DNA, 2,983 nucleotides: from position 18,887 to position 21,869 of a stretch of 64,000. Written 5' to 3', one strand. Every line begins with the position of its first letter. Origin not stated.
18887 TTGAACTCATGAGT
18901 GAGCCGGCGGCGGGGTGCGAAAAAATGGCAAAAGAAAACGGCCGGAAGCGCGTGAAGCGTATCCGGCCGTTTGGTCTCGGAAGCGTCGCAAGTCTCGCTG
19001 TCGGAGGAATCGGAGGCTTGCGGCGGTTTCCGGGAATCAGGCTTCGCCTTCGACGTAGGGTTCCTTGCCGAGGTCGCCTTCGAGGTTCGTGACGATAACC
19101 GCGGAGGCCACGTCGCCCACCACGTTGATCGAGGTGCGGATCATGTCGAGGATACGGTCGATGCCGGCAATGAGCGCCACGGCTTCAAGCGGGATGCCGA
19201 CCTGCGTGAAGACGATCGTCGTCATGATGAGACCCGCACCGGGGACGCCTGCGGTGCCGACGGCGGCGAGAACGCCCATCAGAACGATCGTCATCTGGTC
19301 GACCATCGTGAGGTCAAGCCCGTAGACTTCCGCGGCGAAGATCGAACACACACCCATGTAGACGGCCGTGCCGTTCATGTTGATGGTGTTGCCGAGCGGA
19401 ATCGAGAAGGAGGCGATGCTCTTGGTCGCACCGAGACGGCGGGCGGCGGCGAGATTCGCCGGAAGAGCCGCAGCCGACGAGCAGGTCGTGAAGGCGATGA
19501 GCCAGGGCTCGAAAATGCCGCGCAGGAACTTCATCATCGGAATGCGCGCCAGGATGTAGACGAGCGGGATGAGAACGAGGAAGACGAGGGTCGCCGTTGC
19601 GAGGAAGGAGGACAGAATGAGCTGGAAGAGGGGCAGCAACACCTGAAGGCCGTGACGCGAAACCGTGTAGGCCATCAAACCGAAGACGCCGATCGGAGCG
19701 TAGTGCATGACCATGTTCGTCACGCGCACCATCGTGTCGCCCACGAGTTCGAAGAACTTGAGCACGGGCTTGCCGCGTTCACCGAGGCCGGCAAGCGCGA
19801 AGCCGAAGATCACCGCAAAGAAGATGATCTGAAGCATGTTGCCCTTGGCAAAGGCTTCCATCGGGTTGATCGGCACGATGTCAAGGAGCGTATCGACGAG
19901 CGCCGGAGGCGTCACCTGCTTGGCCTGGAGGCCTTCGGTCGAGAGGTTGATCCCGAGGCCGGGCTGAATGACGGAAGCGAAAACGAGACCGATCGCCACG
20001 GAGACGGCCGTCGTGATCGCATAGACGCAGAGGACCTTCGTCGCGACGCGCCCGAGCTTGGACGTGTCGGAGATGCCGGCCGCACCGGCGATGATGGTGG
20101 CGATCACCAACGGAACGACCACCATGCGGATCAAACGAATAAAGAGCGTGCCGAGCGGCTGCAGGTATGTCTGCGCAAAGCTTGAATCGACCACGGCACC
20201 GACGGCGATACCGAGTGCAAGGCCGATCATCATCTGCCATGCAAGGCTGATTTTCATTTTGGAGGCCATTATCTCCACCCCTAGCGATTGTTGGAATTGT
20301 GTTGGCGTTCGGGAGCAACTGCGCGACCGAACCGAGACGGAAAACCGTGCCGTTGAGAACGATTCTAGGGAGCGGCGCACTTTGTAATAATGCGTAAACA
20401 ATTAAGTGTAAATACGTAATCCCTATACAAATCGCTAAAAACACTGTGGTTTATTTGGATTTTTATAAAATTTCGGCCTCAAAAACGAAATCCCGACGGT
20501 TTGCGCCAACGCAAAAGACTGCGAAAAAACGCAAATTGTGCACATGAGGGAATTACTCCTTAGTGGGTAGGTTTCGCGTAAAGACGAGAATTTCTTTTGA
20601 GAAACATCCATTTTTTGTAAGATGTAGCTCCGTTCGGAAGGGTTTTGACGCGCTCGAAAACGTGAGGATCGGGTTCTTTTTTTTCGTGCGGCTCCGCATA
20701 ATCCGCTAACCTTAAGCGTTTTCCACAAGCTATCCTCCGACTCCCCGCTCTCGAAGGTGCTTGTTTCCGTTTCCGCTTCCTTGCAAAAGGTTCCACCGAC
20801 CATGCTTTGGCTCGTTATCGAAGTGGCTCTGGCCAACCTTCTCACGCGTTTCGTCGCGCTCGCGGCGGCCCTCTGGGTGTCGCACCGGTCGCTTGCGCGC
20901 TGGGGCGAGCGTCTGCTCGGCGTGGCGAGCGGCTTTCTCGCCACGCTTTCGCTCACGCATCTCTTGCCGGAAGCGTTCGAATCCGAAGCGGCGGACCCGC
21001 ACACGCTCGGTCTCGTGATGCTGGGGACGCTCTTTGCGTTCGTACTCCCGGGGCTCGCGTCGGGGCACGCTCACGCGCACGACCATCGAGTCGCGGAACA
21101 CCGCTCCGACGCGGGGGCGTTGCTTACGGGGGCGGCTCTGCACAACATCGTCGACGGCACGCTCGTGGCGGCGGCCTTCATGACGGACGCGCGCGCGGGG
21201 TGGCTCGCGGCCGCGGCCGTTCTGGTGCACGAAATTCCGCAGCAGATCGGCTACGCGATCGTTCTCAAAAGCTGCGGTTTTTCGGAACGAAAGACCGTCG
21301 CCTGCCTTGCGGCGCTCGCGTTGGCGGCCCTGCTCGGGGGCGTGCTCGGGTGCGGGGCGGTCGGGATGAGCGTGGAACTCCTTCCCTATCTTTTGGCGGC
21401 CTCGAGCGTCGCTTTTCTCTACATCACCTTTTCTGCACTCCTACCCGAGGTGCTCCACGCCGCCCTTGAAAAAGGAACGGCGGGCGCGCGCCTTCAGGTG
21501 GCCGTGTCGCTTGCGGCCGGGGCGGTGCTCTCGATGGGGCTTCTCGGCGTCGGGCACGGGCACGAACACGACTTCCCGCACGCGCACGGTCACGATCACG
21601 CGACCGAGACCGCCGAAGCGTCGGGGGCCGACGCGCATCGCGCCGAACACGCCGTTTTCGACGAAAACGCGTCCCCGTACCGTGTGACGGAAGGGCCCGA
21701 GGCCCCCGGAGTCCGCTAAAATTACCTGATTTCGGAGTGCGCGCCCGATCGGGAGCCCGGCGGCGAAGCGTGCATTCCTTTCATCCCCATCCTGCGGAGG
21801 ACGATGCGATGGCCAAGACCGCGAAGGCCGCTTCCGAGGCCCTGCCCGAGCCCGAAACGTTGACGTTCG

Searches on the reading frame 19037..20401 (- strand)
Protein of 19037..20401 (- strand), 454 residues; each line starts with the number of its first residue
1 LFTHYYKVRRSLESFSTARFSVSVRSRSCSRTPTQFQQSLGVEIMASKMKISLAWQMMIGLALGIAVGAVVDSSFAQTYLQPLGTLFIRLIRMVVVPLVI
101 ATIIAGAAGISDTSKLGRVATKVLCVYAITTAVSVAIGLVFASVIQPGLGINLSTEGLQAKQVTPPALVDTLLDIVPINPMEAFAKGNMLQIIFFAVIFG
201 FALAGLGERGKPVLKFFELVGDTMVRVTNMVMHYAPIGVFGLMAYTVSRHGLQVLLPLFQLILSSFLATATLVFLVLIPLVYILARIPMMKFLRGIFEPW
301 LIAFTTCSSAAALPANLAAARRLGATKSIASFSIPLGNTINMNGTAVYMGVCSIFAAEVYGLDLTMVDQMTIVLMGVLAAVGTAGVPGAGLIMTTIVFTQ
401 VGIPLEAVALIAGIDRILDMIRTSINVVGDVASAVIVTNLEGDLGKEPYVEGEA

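Call 8: search_protein_families(library=pfam, proteins=[window:19037-20401:-])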
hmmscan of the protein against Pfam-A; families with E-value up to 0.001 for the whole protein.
window:19037-20401:- (454 aa): 1 family
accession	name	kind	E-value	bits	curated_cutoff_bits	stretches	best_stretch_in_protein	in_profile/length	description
PF00375.23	SDF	-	3.4e-121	405.4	27.9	1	53-439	1-386/387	Sodium:dicarboxylate symporter family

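Call 12: find_encoding_contigs(protein=window:19037-20401:-, flank=10000, max_places=10)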
Protein window:19037-20401:- (454 aa): no gene with exactly this product is on record in the collection.

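Call 25: find_encoding_contigs(protein=window:19037-20269:-, flank=8000, max_places=10)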
Protein window:19037-20269:- (410 aa): 22 contigs read that carry it; 10 places shown.
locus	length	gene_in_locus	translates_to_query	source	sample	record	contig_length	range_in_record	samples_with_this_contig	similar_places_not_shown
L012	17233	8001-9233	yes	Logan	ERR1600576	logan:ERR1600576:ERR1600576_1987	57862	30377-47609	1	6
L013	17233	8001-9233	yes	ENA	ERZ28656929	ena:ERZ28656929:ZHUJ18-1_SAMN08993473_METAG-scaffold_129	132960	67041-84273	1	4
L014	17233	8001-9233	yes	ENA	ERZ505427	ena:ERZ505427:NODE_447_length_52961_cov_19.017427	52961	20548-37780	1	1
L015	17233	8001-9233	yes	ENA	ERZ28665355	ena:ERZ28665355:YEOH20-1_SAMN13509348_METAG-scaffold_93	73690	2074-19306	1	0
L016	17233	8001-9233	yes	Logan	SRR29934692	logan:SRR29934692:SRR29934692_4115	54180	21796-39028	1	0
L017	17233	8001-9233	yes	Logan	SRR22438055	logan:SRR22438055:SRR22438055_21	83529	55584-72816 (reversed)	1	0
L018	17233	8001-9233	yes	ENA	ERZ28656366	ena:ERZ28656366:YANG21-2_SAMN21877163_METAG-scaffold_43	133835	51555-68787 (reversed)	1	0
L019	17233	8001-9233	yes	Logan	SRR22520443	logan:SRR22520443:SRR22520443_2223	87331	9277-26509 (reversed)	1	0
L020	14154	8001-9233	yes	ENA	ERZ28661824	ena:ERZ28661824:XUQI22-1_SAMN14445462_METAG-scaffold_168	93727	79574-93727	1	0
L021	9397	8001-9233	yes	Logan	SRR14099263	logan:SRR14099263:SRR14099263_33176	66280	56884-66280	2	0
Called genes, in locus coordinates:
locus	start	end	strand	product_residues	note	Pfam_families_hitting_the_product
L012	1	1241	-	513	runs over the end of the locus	PF03023:MurJ, PF13440:Polysacc_synt_3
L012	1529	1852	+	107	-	PF01649:Ribosomal_S20p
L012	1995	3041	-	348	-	PF01565:FAD_binding_4, PF02873:MurB_C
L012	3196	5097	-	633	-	PF13292:DXP_synthase_N, PF00456:Transketolase_N (faint), PF00676:E1_dh (faint), PF02779:Transket_pyr, PF02780:Transketolase_C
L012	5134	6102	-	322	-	PF00348:polyprenyl_synt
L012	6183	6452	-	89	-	PF02609:Exonuc_VII_S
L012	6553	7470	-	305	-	PF02535:Zip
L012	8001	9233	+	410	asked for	PF00375:SDF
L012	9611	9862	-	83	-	PF14020:DUF4236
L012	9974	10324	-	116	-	PF04076:BOF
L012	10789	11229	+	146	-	PF03724:META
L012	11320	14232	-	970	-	PF02739:5_3_exonuc_N, PF01367:5_3_exonuc, PF01612:DNA_pol_A_exo1 (weak), PF22619:DNA_polI_exo1, PF00476:DNA_pol_A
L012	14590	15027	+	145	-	-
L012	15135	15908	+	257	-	-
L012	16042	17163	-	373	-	PF00817:IMS, PF11798:IMS_HHH (weak), PF21999:IMS_HHH_1, PF11799:IMS_C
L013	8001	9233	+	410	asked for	PF00375:SDF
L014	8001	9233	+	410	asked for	PF00375:SDF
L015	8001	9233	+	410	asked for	PF00375:SDF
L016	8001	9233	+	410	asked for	PF00375:SDF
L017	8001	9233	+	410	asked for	PF00375:SDF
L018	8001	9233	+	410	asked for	PF00375:SDF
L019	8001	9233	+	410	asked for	PF00375:SDF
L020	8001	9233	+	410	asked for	PF00375:SDF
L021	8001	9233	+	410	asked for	PF00375:SDF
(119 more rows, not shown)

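Call 36: find_related_loci(query=window:19037-20269:-, collection=metagenome_contigs, flank=6000)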
Query window:19037-20269:- (410 aa) in metagenome_contigs; peptide patterns used: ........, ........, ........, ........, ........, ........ (x = any residue, [..] = any of these).
224 stretches matched a pattern; 146 encode a relative of the query (tblastn E <= 1e-3); the best 80 are kept; 80 distinct loci.
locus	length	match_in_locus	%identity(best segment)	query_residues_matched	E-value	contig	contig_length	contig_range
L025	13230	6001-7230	100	1-410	0e+0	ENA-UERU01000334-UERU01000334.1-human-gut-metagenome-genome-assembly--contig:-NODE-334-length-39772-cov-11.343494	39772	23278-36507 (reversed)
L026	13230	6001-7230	100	1-410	0e+0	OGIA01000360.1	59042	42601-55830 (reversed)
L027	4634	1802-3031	98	1-410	0e+0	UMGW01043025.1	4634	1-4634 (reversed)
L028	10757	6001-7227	86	2-410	0e+0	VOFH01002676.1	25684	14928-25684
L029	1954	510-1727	86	2-410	0e+0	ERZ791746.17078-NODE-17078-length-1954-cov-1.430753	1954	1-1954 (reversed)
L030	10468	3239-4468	82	1-410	0e+0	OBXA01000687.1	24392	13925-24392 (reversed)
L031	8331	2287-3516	82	1-410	0e+0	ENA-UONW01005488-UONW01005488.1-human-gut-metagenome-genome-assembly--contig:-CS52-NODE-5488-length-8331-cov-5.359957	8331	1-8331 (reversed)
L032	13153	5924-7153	82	1-410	0e+0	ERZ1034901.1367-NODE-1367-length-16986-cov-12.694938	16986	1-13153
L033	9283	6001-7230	81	1-410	0e+0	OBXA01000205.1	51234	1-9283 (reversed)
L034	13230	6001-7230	81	1-410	0e+0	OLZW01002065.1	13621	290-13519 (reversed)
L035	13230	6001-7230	82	1-410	0e+0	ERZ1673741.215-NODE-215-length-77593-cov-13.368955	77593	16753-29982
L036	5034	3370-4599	82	1-410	0e+0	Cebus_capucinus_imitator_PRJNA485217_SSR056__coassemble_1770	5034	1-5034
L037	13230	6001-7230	82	1-410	0e+0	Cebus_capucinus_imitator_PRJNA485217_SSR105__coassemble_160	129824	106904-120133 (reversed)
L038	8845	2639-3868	81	1-410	0e+0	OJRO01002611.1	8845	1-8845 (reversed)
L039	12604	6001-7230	81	1-410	0e+0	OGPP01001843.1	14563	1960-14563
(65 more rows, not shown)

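Call 41: search_protein_families(library=ncbifam, proteins=[window:19037-20269:-])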
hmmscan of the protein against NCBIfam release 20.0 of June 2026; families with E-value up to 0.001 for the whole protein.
window:19037-20269:- (410 aa): 4 families
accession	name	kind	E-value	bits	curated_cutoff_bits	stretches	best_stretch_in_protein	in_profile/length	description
NF008440.0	PRK11283.1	equivalog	3.5e-95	319.3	638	1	4-398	3-413/437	glutamate/aspartate:proton symporter GltP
NF002461.0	PRK01663.1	subfamily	6.4e-87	292.3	513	1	4-403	4-408/428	C4-dicarboxylate transporter DctA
NF009587.0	PRK13027.1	subfamily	3.8e-74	250.1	570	1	3-402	3-408/442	C4-dicarboxylate transporter DctA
NF010151.0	PRK13628.1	equivalog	1.8e-45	155.7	308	1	5-394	12-394/407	serine/threonine transporter SstT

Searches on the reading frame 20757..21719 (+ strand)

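Call 8: search_protein_families(library=pfam, proteins=[window:20757-21719:+])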
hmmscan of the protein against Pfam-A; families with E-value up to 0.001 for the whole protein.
window:20757-21719:+ (320 aa): 1 family
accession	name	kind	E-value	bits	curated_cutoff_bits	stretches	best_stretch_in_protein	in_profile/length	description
PF02535.28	Zip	-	3.9e-17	62.9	35.1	1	106-247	165-307/323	ZIP Zinc transporter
